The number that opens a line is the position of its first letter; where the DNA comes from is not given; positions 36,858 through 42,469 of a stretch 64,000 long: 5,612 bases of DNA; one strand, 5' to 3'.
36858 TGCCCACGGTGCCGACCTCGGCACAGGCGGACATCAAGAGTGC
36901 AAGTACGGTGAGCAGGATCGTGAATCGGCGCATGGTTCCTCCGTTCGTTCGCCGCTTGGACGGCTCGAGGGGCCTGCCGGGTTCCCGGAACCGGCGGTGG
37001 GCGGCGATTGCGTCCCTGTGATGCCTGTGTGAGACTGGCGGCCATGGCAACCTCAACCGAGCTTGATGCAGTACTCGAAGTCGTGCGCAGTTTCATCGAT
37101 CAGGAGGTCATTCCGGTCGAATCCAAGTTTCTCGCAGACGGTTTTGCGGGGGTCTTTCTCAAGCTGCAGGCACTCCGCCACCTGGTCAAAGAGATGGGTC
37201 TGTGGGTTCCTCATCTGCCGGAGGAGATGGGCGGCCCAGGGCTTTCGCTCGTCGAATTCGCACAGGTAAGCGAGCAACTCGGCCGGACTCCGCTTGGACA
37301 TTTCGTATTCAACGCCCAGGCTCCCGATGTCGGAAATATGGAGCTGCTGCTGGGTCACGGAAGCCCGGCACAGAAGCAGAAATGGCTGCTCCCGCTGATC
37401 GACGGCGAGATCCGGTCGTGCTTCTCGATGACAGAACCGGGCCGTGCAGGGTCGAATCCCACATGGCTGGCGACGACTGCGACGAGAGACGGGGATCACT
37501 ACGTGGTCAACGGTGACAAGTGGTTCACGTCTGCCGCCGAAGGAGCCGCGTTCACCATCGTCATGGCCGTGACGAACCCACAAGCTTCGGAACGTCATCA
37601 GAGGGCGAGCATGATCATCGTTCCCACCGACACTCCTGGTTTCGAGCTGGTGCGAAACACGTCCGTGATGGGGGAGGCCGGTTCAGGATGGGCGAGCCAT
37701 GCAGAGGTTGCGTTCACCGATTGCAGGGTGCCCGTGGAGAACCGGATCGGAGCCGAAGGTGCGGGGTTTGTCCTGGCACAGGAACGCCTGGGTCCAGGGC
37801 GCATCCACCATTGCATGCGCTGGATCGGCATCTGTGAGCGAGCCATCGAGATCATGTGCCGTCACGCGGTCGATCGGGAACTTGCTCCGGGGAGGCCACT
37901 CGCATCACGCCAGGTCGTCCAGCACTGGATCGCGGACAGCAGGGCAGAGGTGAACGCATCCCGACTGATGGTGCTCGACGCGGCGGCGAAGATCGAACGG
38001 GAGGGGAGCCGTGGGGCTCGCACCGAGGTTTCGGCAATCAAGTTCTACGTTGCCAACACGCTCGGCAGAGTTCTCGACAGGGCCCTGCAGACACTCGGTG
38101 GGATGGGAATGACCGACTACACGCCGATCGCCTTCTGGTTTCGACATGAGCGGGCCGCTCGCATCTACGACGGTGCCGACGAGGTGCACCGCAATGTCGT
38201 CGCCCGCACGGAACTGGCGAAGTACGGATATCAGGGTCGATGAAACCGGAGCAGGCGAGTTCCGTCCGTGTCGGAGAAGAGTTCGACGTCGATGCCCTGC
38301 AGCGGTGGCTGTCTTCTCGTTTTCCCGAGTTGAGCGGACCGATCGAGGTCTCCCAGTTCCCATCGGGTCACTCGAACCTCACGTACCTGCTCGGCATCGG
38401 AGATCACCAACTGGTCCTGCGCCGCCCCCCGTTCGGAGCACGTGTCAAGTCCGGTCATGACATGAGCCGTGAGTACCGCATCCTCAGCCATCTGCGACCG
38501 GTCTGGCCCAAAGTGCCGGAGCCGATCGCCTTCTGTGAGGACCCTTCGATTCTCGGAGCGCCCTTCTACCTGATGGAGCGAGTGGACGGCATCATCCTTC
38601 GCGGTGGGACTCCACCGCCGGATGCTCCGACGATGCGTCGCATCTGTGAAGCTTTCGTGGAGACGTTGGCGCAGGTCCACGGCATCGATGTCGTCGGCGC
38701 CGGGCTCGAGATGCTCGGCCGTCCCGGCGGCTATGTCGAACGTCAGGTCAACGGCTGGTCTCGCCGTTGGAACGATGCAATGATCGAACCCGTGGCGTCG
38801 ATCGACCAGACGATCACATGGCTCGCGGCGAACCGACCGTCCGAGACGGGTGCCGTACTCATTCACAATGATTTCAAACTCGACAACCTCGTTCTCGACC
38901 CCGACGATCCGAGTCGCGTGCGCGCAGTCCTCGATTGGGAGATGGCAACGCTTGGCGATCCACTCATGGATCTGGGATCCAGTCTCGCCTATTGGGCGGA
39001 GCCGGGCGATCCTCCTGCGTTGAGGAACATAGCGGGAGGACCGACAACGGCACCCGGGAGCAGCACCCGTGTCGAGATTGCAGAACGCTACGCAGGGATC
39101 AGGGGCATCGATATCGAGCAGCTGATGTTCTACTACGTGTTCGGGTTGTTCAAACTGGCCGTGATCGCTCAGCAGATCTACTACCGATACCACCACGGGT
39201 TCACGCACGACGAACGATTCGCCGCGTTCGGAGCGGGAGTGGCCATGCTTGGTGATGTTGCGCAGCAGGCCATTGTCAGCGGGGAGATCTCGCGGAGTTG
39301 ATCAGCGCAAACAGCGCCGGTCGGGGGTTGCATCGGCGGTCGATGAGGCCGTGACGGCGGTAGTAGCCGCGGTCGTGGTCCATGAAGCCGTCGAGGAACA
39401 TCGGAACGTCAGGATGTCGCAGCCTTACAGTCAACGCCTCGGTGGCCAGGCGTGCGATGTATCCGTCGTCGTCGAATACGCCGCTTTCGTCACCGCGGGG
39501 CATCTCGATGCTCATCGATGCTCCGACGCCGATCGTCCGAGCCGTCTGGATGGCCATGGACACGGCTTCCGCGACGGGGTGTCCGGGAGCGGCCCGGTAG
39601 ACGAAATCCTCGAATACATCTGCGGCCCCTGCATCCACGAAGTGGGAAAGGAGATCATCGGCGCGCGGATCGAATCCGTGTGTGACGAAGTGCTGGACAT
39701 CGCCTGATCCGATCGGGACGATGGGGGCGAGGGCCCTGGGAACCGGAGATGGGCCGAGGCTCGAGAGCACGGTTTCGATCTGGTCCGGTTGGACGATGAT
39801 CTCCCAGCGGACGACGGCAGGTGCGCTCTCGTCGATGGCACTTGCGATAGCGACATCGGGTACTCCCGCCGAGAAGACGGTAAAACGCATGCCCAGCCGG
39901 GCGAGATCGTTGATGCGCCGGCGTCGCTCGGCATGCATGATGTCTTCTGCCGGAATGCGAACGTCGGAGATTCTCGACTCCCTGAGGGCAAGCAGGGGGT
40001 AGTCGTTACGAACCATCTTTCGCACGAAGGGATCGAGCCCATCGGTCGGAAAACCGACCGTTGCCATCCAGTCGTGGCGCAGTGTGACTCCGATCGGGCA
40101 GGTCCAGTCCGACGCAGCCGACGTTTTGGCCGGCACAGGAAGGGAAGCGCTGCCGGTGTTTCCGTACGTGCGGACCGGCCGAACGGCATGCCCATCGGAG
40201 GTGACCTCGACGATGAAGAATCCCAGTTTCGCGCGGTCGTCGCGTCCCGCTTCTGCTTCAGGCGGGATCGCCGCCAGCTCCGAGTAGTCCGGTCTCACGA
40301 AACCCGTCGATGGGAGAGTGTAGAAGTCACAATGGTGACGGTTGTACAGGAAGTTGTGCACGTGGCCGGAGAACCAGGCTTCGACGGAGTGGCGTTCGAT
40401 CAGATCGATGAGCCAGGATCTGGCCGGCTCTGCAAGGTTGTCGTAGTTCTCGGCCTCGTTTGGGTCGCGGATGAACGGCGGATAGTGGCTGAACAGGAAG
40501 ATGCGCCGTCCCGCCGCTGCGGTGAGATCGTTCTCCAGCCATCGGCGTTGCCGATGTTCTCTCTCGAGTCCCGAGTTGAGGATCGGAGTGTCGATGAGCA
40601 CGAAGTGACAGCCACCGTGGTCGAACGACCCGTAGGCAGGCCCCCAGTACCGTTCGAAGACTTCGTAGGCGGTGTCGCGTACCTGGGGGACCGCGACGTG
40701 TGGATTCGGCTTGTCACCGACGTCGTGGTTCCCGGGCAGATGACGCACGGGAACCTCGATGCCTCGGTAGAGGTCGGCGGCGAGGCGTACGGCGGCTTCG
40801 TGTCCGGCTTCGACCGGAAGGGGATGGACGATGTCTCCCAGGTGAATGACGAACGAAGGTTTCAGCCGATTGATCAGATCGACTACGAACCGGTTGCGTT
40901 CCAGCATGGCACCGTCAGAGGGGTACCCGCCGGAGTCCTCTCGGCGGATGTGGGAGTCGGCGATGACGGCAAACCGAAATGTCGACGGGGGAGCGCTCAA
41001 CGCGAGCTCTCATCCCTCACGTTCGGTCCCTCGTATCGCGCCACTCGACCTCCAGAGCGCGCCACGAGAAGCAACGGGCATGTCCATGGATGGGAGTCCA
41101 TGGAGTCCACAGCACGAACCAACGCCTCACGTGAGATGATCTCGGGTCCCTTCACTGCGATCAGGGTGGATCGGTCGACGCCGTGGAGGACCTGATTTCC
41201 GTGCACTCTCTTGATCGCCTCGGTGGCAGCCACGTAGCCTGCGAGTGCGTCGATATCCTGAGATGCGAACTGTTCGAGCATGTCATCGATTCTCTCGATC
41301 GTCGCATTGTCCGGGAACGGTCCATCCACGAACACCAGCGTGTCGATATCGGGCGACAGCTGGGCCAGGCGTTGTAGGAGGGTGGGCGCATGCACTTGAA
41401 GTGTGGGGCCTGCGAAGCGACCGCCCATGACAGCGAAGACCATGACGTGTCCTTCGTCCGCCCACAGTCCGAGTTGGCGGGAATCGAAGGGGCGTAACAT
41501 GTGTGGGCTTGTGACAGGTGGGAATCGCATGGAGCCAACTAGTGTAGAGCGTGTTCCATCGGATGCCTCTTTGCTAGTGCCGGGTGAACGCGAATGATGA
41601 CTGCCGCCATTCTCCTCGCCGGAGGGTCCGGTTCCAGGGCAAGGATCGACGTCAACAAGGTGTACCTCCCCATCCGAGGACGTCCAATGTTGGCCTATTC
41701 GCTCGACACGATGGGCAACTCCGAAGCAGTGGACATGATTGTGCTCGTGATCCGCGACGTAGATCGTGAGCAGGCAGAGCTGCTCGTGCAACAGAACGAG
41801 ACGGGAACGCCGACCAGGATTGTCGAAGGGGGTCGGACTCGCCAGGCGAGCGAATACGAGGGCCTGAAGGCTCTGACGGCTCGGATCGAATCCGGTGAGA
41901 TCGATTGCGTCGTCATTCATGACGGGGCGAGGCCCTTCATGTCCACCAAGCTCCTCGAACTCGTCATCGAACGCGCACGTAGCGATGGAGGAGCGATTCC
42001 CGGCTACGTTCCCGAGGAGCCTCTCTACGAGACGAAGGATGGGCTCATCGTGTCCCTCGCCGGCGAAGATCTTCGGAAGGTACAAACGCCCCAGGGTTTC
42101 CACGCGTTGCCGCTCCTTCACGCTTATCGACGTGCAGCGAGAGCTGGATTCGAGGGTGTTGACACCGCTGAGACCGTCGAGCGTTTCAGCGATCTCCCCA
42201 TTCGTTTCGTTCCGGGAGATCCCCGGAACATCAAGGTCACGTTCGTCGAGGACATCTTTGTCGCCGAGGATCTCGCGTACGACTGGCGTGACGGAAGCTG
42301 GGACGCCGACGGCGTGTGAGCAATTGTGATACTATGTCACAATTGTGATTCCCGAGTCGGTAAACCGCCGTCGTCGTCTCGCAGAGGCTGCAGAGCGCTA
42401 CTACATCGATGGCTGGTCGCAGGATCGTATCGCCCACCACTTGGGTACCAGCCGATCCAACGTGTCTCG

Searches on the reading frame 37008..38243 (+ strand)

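Call 13: search_protein_families(library=pfam, proteins=[window:37008-38243:+], max_evalue=0.001)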
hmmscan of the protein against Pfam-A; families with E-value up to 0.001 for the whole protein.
window:37008-38243:+ (411 aa): 4 families
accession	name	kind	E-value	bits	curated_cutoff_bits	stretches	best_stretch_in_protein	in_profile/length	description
PF00441.29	Acyl-CoA_dh_1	-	7.3e-36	124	22.4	1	251-401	1-148/150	Acyl-CoA dehydrogenase, C-terminal domain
PF02770.24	Acyl-CoA_dh_M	-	2.9e-20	72.7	33.3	1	138-238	1-96/97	Acyl-CoA dehydrogenase, middle domain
PF02771.21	Acyl-CoA_dh_N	-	1.8e-16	60.9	22.9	1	17-134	2-113/113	Acyl-CoA dehydrogenase, N-terminal domain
PF08028.16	Acyl-CoA_dh_2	-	1.9e-11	44.8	22.7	1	268-390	3-132/134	Acyl-CoA dehydrogenase, C-terminal domain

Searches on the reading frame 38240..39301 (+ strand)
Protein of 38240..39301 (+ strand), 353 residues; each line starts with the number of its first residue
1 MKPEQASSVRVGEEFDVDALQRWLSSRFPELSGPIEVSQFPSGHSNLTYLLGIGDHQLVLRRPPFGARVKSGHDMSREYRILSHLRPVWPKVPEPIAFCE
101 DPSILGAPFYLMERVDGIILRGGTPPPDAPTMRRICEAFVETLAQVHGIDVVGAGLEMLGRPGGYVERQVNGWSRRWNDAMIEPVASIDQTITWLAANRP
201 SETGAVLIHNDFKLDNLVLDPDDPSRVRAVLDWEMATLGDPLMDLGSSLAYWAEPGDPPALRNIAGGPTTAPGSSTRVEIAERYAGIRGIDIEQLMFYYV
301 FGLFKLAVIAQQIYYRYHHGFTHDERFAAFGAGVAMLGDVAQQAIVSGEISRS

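Call 13: search_protein_families(library=pfam, proteins=[window:38240-39301:+], max_evalue=0.001)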
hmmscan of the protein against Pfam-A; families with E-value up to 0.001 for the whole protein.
window:38240-39301:+ (353 aa): 1 family
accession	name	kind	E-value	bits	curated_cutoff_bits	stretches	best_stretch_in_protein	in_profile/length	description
PF01636.29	APH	-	2.1e-53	182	23.2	1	37-266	2-227/239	Phosphotransferase enzyme family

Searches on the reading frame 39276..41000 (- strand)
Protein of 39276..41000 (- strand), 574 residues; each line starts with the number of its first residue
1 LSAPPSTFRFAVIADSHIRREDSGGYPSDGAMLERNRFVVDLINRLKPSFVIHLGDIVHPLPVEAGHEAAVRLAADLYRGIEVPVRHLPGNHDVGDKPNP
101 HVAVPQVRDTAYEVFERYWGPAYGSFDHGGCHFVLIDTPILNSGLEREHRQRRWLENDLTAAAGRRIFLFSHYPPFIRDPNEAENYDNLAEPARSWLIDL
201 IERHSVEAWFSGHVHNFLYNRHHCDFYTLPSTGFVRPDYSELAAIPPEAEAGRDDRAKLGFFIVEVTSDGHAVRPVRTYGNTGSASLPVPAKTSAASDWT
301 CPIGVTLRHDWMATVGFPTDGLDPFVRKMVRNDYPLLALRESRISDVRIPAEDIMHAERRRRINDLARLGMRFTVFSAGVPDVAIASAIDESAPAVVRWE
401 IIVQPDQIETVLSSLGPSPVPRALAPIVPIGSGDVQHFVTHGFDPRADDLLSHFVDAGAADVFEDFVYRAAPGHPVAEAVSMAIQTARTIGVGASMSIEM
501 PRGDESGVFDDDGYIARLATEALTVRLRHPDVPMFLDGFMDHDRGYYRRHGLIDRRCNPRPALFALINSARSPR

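Call 13: search_protein_families(library=pfam, proteins=[window:39276-41000:-], max_evalue=0.001)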
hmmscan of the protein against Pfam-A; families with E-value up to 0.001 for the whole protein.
window:39276-41000:- (574 aa): 2 families
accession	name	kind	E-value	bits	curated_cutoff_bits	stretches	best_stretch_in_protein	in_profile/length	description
PF00149.33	Metallophos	-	1.5e-15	58.6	21.5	1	8-216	1-190/191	Calcineurin-like phosphoesterase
PF12850.12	Metallophos_2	-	9.6e-05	22.9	27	1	9-222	2-124/154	Calcineurin-like phosphoesterase superfamily domain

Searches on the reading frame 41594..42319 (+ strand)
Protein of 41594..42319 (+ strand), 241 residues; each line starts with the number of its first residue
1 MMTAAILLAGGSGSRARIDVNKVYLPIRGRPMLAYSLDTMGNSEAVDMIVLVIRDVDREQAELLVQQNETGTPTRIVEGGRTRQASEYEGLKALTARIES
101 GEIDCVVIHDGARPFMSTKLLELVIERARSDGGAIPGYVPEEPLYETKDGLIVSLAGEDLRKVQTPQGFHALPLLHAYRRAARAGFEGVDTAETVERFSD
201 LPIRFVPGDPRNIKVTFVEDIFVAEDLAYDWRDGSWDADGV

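Call 13: search_protein_families(library=pfam, proteins=[window:41594-42319:+], max_evalue=0.001)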
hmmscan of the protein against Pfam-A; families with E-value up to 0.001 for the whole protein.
window:41594-42319:+ (241 aa): 2 families
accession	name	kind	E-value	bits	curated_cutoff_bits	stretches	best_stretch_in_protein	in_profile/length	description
PF01128.25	IspD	-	1.9e-42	146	27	1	4-225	2-216/221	2-C-methyl-D-erythritol 4-phosphate cytidylyltransferase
PF12804.13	NTP_transf_3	-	6.4e-09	36.6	27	1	5-135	1-118/160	MobA-like NTP transferase domain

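Call 28: search_protein_families(library=ncbifam, proteins=[window:41594-42319:+], max_evalue=0.00001)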
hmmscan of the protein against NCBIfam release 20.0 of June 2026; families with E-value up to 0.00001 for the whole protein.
window:41594-42319:+ (241 aa): 12 families
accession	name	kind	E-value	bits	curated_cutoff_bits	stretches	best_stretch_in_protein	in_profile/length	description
TIGR00453.1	ispD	equivalog_domain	2.1e-48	164.6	181.3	1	5-226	2-217/219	2-C-methyl-D-erythritol 4-phosphate cytidylyltransferase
NF001186.0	PRK00155.2-3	equivalog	2.8e-40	138.1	253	1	2-226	4-220/224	2-C-methyl-D-erythritol 4-phosphate cytidylyltransferase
NF006899.0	PRK09382.1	equivalog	1.4e-35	123.2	417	1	3-227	7-219/387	bifunctional 2-C-methyl-D-erythritol 4-phosphate cytidylyltransferase/2-C-methyl-D-erythritol 2,4-cyclodiphosphate synthase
NF009924.0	PRK13385.1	subfamily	4.8e-27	95.1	342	1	1-225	1-220/230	2-C-methyl-D-erythritol 4-phosphate cytidylyltransferase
NF001183.0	PRK00155.1-3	subfamily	1.4e-24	86.7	166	1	2-227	1-230/237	D-ribitol-5-phosphate cytidylyltransferase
NF010932.0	PRK14352.1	equivalog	9e-09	34.5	611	1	3-132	7-130/488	bifunctional UDP-N-acetylglucosamine diphosphorylase/glucosamine-1-phosphate N-acetyltransferase GlmU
NF010933.0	PRK14353.1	equivalog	2.6e-08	32.9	505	1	3-143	6-140/453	bifunctional UDP-N-acetylglucosamine diphosphorylase/glucosamine-1-phosphate N-acetyltransferase GlmU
NF010935.0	PRK14355.1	equivalog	8e-07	28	718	1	3-129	4-122/459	bifunctional UDP-N-acetylglucosamine diphosphorylase/glucosamine-1-phosphate N-acetyltransferase GlmU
NF010936.0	PRK14356.1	equivalog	1.6e-06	27.3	666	1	2-129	5-124/456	bifunctional UDP-N-acetylglucosamine diphosphorylase/glucosamine-1-phosphate N-acetyltransferase GlmU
TIGR01173.1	glmU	equivalog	4e-06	25.9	366.85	1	4-130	2-119/452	bifunctional UDP-N-acetylglucosamine diphosphorylase/glucosamine-1-phosphate N-acetyltransferase GlmU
TIGR03310.1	matur_MocA_YgfJ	equivalog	5.2e-06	26.6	186.45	1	5-129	2-118/188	molybdenum cofactor cytidylyltransferase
NF010938.0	PRK14358.1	equivalog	6.4e-06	25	500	1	5-136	10-132/481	bifunctional N-acetylglucosamine-1-phosphate uridyltransferase/glucosamine-1-phosphate acetyltransferase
